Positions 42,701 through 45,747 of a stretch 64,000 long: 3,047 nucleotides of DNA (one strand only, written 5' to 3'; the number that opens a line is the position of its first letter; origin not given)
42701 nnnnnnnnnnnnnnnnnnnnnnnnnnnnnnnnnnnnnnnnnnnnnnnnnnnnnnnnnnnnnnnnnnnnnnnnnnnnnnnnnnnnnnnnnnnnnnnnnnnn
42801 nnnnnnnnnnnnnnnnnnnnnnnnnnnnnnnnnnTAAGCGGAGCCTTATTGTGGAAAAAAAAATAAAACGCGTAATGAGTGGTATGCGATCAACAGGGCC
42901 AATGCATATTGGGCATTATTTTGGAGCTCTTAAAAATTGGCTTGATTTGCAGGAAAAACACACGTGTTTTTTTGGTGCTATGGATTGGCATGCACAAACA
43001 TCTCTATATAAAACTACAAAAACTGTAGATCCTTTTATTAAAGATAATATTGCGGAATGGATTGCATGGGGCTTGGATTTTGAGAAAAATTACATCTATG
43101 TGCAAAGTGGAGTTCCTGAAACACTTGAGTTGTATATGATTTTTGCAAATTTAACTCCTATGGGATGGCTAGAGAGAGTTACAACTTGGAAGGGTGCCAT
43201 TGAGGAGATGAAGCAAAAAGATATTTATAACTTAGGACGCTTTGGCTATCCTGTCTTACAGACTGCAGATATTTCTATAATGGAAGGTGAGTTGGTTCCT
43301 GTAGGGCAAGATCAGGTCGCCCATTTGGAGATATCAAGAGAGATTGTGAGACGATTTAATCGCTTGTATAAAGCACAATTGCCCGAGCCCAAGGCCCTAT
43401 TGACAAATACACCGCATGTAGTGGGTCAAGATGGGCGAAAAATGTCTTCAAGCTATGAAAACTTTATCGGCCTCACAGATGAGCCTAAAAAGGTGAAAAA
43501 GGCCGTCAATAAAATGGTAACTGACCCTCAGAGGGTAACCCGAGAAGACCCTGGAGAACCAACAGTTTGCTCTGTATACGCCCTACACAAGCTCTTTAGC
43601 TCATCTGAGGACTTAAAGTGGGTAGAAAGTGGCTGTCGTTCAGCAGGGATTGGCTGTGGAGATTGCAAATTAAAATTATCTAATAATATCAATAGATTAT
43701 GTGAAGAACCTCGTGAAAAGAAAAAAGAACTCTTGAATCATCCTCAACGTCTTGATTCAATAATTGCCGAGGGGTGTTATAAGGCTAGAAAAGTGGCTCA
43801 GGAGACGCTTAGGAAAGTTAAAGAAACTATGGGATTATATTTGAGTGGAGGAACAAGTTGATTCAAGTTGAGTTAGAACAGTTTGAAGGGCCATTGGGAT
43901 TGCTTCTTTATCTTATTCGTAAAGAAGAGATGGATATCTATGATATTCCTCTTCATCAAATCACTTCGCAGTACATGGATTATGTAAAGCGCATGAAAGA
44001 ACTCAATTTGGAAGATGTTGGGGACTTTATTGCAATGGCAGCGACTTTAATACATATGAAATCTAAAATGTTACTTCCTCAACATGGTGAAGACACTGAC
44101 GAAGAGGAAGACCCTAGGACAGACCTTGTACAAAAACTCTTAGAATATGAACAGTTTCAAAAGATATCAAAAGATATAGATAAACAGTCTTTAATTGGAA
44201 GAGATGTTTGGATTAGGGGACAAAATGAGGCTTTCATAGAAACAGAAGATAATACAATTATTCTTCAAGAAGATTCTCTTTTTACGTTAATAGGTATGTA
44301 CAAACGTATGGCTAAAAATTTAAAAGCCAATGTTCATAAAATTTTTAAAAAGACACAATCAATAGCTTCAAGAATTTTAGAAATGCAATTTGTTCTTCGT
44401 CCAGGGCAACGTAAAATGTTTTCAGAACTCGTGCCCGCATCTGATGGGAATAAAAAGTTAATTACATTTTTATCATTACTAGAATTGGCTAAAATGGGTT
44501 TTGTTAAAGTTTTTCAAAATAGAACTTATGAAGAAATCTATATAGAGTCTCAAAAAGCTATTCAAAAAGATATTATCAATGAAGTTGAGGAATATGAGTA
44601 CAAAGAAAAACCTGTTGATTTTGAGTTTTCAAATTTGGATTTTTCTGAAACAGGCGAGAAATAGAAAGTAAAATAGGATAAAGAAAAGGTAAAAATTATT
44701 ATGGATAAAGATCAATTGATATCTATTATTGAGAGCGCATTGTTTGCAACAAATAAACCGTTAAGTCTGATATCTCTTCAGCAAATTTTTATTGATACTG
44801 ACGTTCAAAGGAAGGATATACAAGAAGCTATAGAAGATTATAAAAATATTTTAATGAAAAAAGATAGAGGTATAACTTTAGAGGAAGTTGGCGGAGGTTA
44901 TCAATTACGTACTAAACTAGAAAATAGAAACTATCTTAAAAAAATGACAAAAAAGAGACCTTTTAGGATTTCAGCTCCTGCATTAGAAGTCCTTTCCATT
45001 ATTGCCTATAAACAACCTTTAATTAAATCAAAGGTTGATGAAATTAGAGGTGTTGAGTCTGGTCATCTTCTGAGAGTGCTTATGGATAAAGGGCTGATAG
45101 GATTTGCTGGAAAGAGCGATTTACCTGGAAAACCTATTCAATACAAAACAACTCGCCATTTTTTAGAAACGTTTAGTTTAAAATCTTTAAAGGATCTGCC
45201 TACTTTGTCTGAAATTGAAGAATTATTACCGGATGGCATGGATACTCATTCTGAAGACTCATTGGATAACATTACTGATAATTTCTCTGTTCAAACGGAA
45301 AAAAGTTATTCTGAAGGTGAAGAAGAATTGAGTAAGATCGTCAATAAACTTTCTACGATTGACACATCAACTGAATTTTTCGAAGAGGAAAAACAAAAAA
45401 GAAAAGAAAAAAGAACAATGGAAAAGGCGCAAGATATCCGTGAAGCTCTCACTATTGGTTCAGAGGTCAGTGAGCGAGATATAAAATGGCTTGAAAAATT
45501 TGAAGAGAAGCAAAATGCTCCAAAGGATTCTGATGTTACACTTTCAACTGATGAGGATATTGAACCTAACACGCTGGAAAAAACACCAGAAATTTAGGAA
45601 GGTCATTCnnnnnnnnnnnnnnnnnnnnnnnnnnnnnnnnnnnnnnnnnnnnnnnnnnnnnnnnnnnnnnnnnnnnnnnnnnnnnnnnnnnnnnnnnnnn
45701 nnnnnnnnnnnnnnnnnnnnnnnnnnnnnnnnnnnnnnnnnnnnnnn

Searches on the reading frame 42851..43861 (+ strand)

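Call 88: search_protein_families(library=pfam, proteins=[window:42851-43861:+], max_evalue=0.00001)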
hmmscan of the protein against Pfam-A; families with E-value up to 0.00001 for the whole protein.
window:42851-43861:+ (336 aa): 1 family
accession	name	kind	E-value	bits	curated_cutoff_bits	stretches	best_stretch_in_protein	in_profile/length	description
PF00579.31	tRNA-synt_1b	-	1.1e-60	205.9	21.1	1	7-283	7-290/292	tRNA synthetases class I (W and Y)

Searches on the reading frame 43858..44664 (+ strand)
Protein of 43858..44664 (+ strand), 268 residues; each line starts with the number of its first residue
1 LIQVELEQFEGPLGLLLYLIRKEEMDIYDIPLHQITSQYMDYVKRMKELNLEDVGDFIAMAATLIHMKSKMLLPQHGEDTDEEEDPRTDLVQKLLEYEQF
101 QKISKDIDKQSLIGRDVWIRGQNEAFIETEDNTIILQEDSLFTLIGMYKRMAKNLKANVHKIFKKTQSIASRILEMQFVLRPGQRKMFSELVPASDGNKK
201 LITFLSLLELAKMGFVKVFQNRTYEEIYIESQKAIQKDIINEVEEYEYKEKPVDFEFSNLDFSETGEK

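Call 89: search_protein_families(library=pfam, proteins=[window:43858-44664:+], max_evalue=0.00001)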
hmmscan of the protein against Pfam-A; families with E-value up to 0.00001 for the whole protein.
window:43858-44664:+ (268 aa): 1 family
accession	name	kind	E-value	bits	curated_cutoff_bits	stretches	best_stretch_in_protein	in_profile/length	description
PF02616.19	SMC_ScpA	-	9.7e-31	108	24.6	1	19-230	1-230/232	Segregation and condensation protein ScpA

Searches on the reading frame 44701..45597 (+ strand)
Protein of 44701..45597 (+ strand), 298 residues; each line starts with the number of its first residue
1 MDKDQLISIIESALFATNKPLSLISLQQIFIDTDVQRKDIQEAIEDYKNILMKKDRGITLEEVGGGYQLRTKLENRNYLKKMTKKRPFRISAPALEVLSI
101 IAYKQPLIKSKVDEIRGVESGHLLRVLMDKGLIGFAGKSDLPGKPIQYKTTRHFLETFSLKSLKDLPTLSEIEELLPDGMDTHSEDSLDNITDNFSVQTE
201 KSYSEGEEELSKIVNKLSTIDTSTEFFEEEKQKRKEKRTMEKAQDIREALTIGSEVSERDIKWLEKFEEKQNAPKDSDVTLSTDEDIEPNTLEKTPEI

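Call 89: search_protein_families(library=pfam, proteins=[window:44701-45597:+], max_evalue=0.00001)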
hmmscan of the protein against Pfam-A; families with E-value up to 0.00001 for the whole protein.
window:44701-45597:+ (298 aa): 1 family
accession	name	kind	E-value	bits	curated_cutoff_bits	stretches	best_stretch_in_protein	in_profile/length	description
PF04079.22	SMC_ScpB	-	7.4e-48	162.6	27.4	1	9-169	2-160/160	Segregation and condensation complex subunit ScpB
